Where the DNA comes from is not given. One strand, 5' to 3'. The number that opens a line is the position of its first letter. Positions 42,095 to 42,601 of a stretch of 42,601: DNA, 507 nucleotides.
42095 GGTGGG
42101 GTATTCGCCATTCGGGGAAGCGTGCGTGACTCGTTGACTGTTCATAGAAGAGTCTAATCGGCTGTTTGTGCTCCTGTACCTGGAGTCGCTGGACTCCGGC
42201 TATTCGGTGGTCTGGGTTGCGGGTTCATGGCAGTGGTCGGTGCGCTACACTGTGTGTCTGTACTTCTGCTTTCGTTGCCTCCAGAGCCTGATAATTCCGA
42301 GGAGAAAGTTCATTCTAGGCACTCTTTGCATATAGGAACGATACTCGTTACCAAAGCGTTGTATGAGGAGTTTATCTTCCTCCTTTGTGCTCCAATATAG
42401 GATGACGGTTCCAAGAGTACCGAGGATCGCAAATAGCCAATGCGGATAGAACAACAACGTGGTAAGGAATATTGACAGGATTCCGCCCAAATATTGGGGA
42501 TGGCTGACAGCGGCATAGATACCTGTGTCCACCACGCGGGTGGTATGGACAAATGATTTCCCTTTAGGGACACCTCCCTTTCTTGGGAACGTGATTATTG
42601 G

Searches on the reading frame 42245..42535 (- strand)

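Call 67: search_protein_families(library=pfam, proteins=[window:42245-42535:-], max_evalue=0.0001)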
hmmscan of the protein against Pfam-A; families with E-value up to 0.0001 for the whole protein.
window:42245-42535:- (96 aa): 2 families
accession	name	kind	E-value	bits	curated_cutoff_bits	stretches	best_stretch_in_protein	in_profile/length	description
PF04191.18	PEMT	-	1.8e-06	28.8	25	1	2-63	43-104/105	Phospholipid methyltransferase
PF04140.19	ICMT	-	1.1e-05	26.2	24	1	2-59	36-95/95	Isoprenylcysteine carboxyl methyltransferase (ICMT) family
